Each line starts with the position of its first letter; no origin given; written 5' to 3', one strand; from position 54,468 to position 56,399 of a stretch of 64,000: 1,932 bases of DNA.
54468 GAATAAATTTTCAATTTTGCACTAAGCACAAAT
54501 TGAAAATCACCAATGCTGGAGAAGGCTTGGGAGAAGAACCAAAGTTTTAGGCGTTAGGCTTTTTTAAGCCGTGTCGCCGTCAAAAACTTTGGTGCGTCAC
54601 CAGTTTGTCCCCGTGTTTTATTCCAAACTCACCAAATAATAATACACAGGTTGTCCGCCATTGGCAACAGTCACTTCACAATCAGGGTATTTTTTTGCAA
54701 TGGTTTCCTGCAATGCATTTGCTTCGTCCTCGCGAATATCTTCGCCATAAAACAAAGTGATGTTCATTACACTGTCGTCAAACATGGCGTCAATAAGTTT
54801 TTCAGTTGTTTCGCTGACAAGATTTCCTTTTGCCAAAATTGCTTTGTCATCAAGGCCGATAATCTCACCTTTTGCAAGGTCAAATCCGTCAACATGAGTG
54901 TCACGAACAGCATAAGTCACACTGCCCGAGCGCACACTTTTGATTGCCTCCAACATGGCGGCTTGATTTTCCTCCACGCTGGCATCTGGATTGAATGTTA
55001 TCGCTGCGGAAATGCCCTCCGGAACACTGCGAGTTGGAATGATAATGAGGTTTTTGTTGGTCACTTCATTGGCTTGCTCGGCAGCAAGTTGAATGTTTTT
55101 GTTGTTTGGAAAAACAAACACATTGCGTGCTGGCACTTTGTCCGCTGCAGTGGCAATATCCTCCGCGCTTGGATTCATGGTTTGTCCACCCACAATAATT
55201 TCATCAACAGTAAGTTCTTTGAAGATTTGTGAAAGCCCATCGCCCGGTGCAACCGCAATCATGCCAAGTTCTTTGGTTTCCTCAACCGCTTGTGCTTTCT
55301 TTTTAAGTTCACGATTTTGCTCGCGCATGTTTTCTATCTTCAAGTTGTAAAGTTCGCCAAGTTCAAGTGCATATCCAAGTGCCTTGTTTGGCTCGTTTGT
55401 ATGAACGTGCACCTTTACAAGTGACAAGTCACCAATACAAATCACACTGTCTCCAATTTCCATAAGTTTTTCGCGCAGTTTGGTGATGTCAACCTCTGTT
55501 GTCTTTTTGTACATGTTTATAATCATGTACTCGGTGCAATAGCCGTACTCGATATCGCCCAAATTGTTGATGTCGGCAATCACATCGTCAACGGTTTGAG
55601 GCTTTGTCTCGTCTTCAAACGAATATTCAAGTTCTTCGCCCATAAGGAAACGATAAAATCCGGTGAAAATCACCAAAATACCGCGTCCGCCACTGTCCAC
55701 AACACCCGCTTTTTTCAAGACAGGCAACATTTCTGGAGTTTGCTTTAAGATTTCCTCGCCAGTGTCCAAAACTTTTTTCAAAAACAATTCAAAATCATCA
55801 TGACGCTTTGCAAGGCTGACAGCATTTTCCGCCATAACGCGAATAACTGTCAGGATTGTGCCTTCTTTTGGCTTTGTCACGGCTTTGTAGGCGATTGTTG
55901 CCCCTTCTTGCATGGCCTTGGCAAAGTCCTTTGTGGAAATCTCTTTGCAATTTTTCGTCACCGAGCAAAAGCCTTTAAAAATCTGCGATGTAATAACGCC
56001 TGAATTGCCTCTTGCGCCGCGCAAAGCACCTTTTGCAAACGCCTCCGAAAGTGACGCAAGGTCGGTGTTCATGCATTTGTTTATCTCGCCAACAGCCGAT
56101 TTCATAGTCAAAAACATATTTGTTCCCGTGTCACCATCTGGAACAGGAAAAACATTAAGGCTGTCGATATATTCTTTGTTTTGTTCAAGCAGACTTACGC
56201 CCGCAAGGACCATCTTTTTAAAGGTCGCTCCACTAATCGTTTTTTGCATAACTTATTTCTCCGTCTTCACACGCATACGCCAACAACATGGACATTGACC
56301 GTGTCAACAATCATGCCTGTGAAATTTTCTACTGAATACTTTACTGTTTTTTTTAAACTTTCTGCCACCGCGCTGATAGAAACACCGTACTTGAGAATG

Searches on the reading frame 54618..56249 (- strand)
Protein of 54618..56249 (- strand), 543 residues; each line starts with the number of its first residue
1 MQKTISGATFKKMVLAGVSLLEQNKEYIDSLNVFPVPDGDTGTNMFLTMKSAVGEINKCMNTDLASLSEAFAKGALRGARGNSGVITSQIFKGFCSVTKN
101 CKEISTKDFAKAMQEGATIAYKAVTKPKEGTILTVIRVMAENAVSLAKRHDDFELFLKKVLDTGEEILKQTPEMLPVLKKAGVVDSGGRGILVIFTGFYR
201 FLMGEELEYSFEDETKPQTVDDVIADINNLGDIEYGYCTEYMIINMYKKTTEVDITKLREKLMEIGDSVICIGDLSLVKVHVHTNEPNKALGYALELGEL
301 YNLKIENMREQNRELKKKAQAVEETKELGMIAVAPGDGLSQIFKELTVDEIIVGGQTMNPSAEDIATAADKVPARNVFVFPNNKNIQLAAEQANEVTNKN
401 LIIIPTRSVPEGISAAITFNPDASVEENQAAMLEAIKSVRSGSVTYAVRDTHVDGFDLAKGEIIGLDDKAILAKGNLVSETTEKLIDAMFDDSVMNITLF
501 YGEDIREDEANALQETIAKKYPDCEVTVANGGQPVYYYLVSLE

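Call 14: find_encoding_contigs(protein=window:54618-56249:-, flank=3000, max_places=10)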
Protein window:54618-56249:- (543 aa): 1 contig read that carries it; 1 place shown.
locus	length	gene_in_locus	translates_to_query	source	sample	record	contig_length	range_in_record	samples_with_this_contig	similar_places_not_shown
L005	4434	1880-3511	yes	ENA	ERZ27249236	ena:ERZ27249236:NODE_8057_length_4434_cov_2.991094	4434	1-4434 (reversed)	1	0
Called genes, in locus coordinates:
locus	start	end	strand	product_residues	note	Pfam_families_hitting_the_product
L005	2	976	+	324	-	?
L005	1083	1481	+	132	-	-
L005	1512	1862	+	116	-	PF03780:Asp23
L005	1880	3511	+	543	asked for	PF02734:Dak2, PF21645:FakA-like_M, PF13684:FakA-like_C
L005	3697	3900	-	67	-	PF13560:HTH_31, PF12844:HTH_19, PF13443:HTH_26, PF01381:HTH_3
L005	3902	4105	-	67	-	PF13560:HTH_31, PF12844:HTH_19, PF13443:HTH_26 (weak), PF01381:HTH_3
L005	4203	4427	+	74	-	-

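Call 77: find_homologous_proteins(query=window:54618-56249:-, max_evalue=1e-100)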
Query window:54618-56249:- (543 aa): 7999 proteins with E <= 1e-100 among 8000 candidates; the best 120 are listed.
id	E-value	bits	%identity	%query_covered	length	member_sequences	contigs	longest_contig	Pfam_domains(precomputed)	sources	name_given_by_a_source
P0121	0.0e+0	1186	100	100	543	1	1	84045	PF13684.12,PF21645.4,PF02734.23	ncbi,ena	-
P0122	0.0e+0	1157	97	100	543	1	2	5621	PF13684.12,PF21645.4,PF02734.23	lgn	-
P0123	0.0e+0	1138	95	100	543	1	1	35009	PF13684.12,PF21645.4,PF02734.23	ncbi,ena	-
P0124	0.0e+0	1137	95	100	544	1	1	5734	PF13684.12,PF21645.4,PF02734.23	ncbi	-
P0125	0.0e+0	1137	96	100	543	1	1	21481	PF13684.12,PF21645.4,PF02734.23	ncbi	-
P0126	0.0e+0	1134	95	100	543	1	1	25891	PF13684.12,PF21645.4,PF02734.23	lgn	-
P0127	0.0e+0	1132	95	100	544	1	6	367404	PF13684.12,PF21645.4,PF02734.23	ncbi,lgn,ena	-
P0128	0.0e+0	1130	95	100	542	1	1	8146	PF13684.12,PF21645.4,PF02734.23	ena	-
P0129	0.0e+0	1130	95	100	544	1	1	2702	PF13684.12,PF21645.4,PF02734.23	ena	-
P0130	0.0e+0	1129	94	100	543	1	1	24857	PF13684.12,PF21645.4,PF02734.23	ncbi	-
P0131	0.0e+0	1129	95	100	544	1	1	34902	PF13684.12,PF21645.4,PF02734.23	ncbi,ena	-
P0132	0.0e+0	1129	94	100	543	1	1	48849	PF13684.12,PF21645.4,PF02734.23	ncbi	-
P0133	0.0e+0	1125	94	100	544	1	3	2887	PF13684.12,PF21645.4,PF02734.23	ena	-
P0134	0.0e+0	1124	95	100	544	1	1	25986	PF13684.12,PF21645.4,PF02734.23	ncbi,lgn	-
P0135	0.0e+0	1119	94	100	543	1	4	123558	PF13684.12,PF21645.4,PF02734.23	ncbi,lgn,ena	-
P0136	0.0e+0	1119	94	100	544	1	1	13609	PF13684.12,PF21645.4,PF02734.23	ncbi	-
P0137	0.0e+0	1117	93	100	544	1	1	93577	PF13684.12,PF21645.4,PF02734.23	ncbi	-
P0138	0.0e+0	1115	93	100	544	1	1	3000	PF13684.12,PF21645.4,PF02734.23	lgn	-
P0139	0.0e+0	1113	93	100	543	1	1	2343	PF13684.12,PF21645.4,PF02734.23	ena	-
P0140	0.0e+0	1113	93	100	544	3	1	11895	PF13684.12,PF21645.4,PF02734.23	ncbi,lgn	-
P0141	0.0e+0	1112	93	100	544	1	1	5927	PF13684.12,PF21645.4,PF02734.23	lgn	-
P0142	0.0e+0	1111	93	100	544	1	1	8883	PF13684.12,PF21645.4,PF02734.23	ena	-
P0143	0.0e+0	1110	93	100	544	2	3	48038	PF13684.12,PF21645.4,PF02734.23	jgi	-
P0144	0.0e+0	1109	93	100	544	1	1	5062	PF13684.12,PF21645.4,PF02734.23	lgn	-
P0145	0.0e+0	1108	93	100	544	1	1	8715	PF13684.12,PF21645.4,PF02734.23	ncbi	-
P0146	0.0e+0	1103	92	100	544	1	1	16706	PF13684.12,PF21645.4,PF02734.23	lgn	-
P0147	0.0e+0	1100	92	100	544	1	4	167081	PF13684.12,PF21645.4,PF02734.23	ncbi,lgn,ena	-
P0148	0.0e+0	1098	92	100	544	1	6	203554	PF13684.12,PF21645.4,PF02734.23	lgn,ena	-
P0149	0.0e+0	1098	92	100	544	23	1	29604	PF13684.12,PF21645.4,PF02734.23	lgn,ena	-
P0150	0.0e+0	1096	92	100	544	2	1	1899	PF13684.12,PF21645.4,PF02734.23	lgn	-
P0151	0.0e+0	1096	92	100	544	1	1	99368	PF13684.12,PF21645.4,PF02734.23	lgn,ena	-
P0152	0.0e+0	1096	91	100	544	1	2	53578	PF13684.12,PF21645.4,PF02734.23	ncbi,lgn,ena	-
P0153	0.0e+0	1095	91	100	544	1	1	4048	PF13684.12,PF21645.4,PF02734.23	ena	-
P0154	0.0e+0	1095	91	100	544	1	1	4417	PF13684.12,PF21645.4,PF02734.23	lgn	-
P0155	0.0e+0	1095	91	100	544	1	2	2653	PF13684.12,PF21645.4,PF02734.23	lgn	-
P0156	0.0e+0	1095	91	100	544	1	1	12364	PF13684.12,PF21645.4,PF02734.23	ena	-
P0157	0.0e+0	1094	91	100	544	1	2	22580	PF13684.12,PF21645.4,PF02734.23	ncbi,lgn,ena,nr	ncbi:MAG: DAK2 domain-containing protein [Clostridia bacterium]|nr:DAK2 domain-containing protein [C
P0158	0.0e+0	1094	91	100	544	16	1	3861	PF13684.12,PF21645.4,PF02734.23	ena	-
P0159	0.0e+0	1093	91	100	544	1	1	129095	PF13684.12,PF21645.4,PF02734.23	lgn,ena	-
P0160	0.0e+0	1092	91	100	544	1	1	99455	PF13684.12,PF21645.4,PF02734.23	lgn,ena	-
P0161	0.0e+0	1092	91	100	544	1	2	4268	PF13684.12,PF21645.4,PF02734.23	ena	-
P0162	0.0e+0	1092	91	100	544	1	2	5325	PF13684.12,PF21645.4,PF02734.23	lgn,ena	-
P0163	0.0e+0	1090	90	100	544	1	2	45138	PF13684.12,PF21645.4,PF02734.23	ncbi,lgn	-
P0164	0.0e+0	1090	90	100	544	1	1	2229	PF13684.12,PF21645.4,PF02734.23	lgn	-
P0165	0.0e+0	1090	91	100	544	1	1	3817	PF13684.12,PF21645.4,PF02734.23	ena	-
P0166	0.0e+0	1090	91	100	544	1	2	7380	PF13684.12,PF21645.4,PF02734.23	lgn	-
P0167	0.0e+0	1089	91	100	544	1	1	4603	PF13684.12,PF21645.4,PF02734.23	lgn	-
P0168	0.0e+0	1088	91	100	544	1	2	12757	PF13684.12,PF21645.4,PF02734.23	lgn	-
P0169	0.0e+0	1086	91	100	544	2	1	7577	PF13684.12,PF21645.4,PF02734.23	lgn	-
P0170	0.0e+0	1086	90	100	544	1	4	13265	PF13684.12,PF21645.4,PF02734.23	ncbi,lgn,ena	-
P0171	0.0e+0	1086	90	100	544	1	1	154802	PF13684.12,PF21645.4,PF02734.23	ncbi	-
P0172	0.0e+0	1085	90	100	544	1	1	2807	PF13684.12,PF21645.4,PF02734.23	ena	-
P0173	0.0e+0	1084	90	100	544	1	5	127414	PF13684.12,PF21645.4,PF02734.23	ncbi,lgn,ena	-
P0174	0.0e+0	1083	90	100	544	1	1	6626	PF13684.12,PF21645.4,PF02734.23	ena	-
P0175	0.0e+0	1081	89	100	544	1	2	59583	PF13684.12,PF21645.4,PF02734.23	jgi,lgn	-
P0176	0.0e+0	1079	89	100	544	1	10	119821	PF13684.12,PF21645.4,PF02734.23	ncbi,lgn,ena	-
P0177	0.0e+0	1079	89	100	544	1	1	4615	PF13684.12,PF21645.4,PF02734.23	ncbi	-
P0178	0.0e+0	1078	89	100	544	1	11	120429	PF13684.12,PF21645.4,PF02734.23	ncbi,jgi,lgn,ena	-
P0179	0.0e+0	1078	90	100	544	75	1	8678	PF13684.12,PF21645.4,PF02734.23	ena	-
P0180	0.0e+0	1078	89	100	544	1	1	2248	PF13684.12,PF21645.4,PF02734.23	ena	-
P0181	0.0e+0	1077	89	100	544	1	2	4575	PF13684.12,PF21645.4,PF02734.23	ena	-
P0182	0.0e+0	1077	89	100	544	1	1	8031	PF13684.12,PF21645.4,PF02734.23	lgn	-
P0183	0.0e+0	1077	89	100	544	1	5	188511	PF13684.12,PF21645.4,PF02734.23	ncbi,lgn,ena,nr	ncbi:MAG: DAK2 domain-containing protein [Clostridia bacterium]|nr:DAK2 domain-containing protein [C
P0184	0.0e+0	1077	89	100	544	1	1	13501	PF13684.12,PF21645.4,PF02734.23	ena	-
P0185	0.0e+0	1076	90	100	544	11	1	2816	PF13684.12,PF21645.4,PF02734.23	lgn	-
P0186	0.0e+0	1075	90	100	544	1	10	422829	PF13684.12,PF21645.4,PF02734.23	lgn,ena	-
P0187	0.0e+0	1075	89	100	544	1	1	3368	PF13684.12,PF21645.4,PF02734.23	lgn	-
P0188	0.0e+0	1072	90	100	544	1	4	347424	PF13684.12,PF21645.4,PF02734.23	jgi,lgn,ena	-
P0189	0.0e+0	1072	90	100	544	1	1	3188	PF13684.12,PF21645.4,PF02734.23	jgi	-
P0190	0.0e+0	1072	89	100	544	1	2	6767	PF13684.12,PF21645.4,PF02734.23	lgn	-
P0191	0.0e+0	1072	90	100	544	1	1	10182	PF13684.12,PF21645.4,PF02734.23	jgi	-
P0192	0.0e+0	1072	89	100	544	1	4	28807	PF13684.12,PF21645.4,PF02734.23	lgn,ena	-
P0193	0.0e+0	1071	88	100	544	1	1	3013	PF13684.12,PF21645.4,PF02734.23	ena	-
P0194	0.0e+0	1071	89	100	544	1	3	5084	PF13684.12,PF21645.4,PF02734.23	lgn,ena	-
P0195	0.0e+0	1070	88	100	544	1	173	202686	PF13684.12,PF21645.4,PF02734.23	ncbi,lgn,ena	-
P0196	0.0e+0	1070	88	100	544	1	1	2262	PF25176.3,PF13684.12,PF21645.4,PF02734.23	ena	-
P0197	0.0e+0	1069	88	100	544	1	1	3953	PF13684.12,PF21645.4,PF02734.23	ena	-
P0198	0.0e+0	1069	89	100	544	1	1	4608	PF13684.12,PF21645.4,PF02734.23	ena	-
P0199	0.0e+0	1068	88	100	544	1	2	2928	PF13684.12,PF21645.4,PF02734.23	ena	-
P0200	0.0e+0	1068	88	100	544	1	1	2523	PF13684.12,PF21645.4,PF02734.23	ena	-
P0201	0.0e+0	1068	88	100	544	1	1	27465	PF13684.12,PF21645.4,PF02734.23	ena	-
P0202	0.0e+0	1068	88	100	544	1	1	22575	PF13684.12,PF21645.4,PF02734.23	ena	-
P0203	0.0e+0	1068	88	100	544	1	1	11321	PF13684.12,PF21645.4,PF02734.23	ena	-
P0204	0.0e+0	1068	88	100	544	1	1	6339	PF13684.12,PF21645.4,PF02734.23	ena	-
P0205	0.0e+0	1067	88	100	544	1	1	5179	PF13684.12,PF21645.4,PF02734.23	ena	-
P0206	0.0e+0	1067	88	100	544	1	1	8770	PF13684.12,PF21645.4,PF02734.23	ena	-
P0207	0.0e+0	1067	89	100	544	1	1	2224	PF13684.12,PF21645.4,PF02734.23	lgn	-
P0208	0.0e+0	1065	88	100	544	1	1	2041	PF13684.12,PF21645.4,PF02734.23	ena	-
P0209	0.0e+0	1065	88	100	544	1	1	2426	PF13684.12,PF21645.4,PF02734.23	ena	-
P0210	0.0e+0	1064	88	100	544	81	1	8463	PF13684.12,PF21645.4,PF02734.23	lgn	-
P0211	0.0e+0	1064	88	100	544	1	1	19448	PF13684.12,PF21645.4,PF02734.23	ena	-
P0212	0.0e+0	1064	88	100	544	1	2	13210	PF13684.12,PF21645.4,PF02734.23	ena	-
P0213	0.0e+0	1062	88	100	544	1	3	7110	PF13684.12,PF21645.4,PF02734.23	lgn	-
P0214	0.0e+0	1062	87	100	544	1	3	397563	PF13684.12,PF21645.4,PF02734.23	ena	-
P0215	0.0e+0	1060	87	100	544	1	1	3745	PF13684.12,PF21645.4,PF02734.23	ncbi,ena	-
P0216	0.0e+0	1060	87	100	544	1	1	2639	PF13684.12,PF21645.4,PF02734.23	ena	-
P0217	0.0e+0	1060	88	100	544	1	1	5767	PF13684.12,PF21645.4,PF02734.23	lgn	-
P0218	0.0e+0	1059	90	98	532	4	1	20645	PF13684.12,PF21645.4,PF02734.23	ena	-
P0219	0.0e+0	1059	87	100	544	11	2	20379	PF13684.12,PF21645.4,PF02734.23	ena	-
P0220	0.0e+0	1058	87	100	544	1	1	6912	PF13684.12,PF21645.4,PF02734.23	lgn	-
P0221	0.0e+0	1057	87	100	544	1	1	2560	PF13684.12,PF21645.4,PF02734.23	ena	-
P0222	0.0e+0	1057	87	100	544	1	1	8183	PF13684.12,PF21645.4,PF02734.23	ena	-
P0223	0.0e+0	1055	87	100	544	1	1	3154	PF13684.12,PF21645.4,PF02734.23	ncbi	-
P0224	0.0e+0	1054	87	100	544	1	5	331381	PF13684.12,PF21645.4,PF02734.23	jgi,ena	-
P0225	0.0e+0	1053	87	100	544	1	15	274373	PF13684.12,PF21645.4,PF02734.23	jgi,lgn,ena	-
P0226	0.0e+0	1052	87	100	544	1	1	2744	PF13684.12,PF21645.4,PF02734.23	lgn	-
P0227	0.0e+0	1051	87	100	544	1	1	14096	PF13684.12,PF21645.4,PF02734.23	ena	-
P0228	0.0e+0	1051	86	100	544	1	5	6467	PF13684.12,PF21645.4,PF02734.23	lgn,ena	-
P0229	0.0e+0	1051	87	100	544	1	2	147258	PF13684.12,PF21645.4,PF02734.23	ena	-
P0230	0.0e+0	1050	86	100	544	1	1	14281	PF13684.12,PF21645.4,PF02734.23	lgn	-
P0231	0.0e+0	1050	87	100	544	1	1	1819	PF13684.12,PF21645.4,PF02734.23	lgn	-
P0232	0.0e+0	1046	86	100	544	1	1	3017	PF13684.12,PF21645.4,PF02734.23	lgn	-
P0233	0.0e+0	1045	86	100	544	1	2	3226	PF13684.12,PF21645.4,PF02734.23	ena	-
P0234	0.0e+0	1044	86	100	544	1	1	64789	PF13684.12,PF21645.4,PF02734.23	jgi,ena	-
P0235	0.0e+0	1040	85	100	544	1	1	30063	PF13684.12,PF21645.4,PF02734.23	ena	-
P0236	0.0e+0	1039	85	100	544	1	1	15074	PF13684.12,PF21645.4,PF02734.23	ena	-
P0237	0.0e+0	1038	85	100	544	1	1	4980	PF13684.12,PF21645.4,PF02734.23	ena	-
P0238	0.0e+0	1036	85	100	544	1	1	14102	PF13684.12,PF21645.4,PF02734.23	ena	-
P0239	0.0e+0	1036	86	100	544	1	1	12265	PF13684.12,PF21645.4,PF02734.23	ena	-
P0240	0.0e+0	1034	86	100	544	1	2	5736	PF13684.12,PF21645.4,PF02734.23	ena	-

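Call 78: find_encoding_contigs(protein=P0121, flank=10000, max_places=2)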
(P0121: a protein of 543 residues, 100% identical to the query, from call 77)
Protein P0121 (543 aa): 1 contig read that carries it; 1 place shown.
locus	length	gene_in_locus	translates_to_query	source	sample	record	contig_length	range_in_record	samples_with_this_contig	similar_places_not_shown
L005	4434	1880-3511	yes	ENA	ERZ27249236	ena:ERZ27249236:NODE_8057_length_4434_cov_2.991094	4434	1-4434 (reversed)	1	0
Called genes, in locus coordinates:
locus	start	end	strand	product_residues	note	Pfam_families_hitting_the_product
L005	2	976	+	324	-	?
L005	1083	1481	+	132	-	-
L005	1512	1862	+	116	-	PF03780:Asp23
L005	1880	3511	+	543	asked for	PF02734:Dak2, PF21645:FakA-like_M, PF13684:FakA-like_C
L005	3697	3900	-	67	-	PF13560:HTH_31, PF12844:HTH_19, PF13443:HTH_26, PF01381:HTH_3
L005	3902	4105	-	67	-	PF13560:HTH_31, PF12844:HTH_19, PF13443:HTH_26 (weak), PF01381:HTH_3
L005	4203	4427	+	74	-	-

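Call 79: find_encoding_contigs(protein=P0127, flank=10000, max_places=2)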
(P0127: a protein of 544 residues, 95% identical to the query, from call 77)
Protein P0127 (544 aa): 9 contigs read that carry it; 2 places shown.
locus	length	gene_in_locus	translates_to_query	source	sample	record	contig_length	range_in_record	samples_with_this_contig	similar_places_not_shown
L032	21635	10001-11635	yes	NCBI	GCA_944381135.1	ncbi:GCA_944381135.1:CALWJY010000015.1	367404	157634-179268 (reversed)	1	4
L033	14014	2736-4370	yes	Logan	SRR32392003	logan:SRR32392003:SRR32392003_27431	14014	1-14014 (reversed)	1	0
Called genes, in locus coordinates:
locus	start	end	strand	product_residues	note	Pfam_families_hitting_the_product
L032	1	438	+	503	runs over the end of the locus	PF12673:SipL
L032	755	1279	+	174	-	PF09551:Spore_II_R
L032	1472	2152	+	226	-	PF08823:PG_binding_2 (faint), PF01471:PG_binding_1, PF09374:PG_binding_3 (faint), PF07486:Hydrolase_2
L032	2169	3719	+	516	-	PF20769:YPEB_N, PF14620:YPEB_PepSY1-2, PF03413:PepSY (faint)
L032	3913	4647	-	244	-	-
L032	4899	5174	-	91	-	PF04026:SpoVG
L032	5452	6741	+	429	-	PF01225:Mur_ligase, PF08245:Mur_ligase_M, PF02875:Mur_ligase_C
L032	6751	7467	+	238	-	PF12146:Hydrolase_4 (faint), PF00561:Abhydrolase_1, PF12697:Abhydrolase_6, PF08840:BAAT_C (weak), PF00561:Abhydrolase_1, PF08386:Abhydrolase_4 (faint)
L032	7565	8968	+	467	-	PF08245:Mur_ligase_M, PF02875:Mur_ligase_C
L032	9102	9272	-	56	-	PF00830:Ribosomal_L28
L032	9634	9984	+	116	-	PF03780:Asp23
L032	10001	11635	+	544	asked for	PF02734:Dak2, PF21645:FakA-like_M, PF13684:FakA-like_C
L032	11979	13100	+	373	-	PF02491:SHS2_FTSA (weak), PF14450:FtsA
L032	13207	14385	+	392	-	PF00091:Tubulin, PF12327:FtsZ_C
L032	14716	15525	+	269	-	PF03419:Peptidase_U4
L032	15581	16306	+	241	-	PF04542:Sigma70_r2, PF04545:Sigma70_r4, PF01381:HTH_3 (weak)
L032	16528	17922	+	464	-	-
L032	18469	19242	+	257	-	PF04542:Sigma70_r2, PF04539:Sigma70_r3 (weak), PF08281:Sigma70_r4_2, PF04545:Sigma70_r4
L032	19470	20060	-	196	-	PF18836:B_solenoid_ydck (faint)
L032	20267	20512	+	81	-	PF05239:PRC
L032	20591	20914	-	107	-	-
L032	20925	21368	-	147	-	PF22811:Zn_ribbon_NrdR, PF03477:ATP-cone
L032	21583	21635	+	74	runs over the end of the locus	PF04023:FeoA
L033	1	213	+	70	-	?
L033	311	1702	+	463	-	PF08245:Mur_ligase_M, PF02875:Mur_ligase_C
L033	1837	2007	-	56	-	PF00830:Ribosomal_L28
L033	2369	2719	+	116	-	PF03780:Asp23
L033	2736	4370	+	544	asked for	PF02734:Dak2, PF21645:FakA-like_M, PF13684:FakA-like_C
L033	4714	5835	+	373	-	PF02491:SHS2_FTSA (weak), PF14450:FtsA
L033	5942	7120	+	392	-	PF00091:Tubulin, PF12327:FtsZ_C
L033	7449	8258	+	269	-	PF03419:Peptidase_U4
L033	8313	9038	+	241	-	PF04542:Sigma70_r2, PF04545:Sigma70_r4, PF01381:HTH_3 (weak)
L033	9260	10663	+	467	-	PF01391:Collagen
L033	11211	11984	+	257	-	PF04542:Sigma70_r2, PF04539:Sigma70_r3 (weak), PF08281:Sigma70_r4_2, PF04545:Sigma70_r4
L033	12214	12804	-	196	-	PF18836:B_solenoid_ydck (faint)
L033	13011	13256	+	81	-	PF05239:PRC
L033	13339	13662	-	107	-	-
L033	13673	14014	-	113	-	?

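Call 80: find_encoding_contigs(protein=P0123, flank=10000, max_places=1)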
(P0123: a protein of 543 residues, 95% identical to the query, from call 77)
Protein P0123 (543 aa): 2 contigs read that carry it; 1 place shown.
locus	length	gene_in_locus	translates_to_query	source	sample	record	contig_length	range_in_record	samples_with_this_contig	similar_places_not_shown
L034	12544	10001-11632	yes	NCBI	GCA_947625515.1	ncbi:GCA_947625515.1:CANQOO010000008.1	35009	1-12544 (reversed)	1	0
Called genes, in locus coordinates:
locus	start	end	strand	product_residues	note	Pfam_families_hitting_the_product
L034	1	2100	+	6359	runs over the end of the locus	-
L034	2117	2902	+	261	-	PF04002:RadC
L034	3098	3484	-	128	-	-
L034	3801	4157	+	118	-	-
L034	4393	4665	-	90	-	PF04026:SpoVG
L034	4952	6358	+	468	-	PF01225:Mur_ligase, PF08245:Mur_ligase_M, PF02875:Mur_ligase_C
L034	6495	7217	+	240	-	PF06342:DUF1057 (weak), PF00561:Abhydrolase_1, PF12697:Abhydrolase_6, PF12146:Hydrolase_4 (faint), PF00561:Abhydrolase_1 (weak)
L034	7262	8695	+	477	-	PF08245:Mur_ligase_M, PF02875:Mur_ligase_C (weak)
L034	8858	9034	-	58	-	PF00830:Ribosomal_L28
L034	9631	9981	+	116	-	PF03780:Asp23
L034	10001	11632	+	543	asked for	PF02734:Dak2, PF21645:FakA-like_M, PF13684:FakA-like_C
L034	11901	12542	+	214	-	?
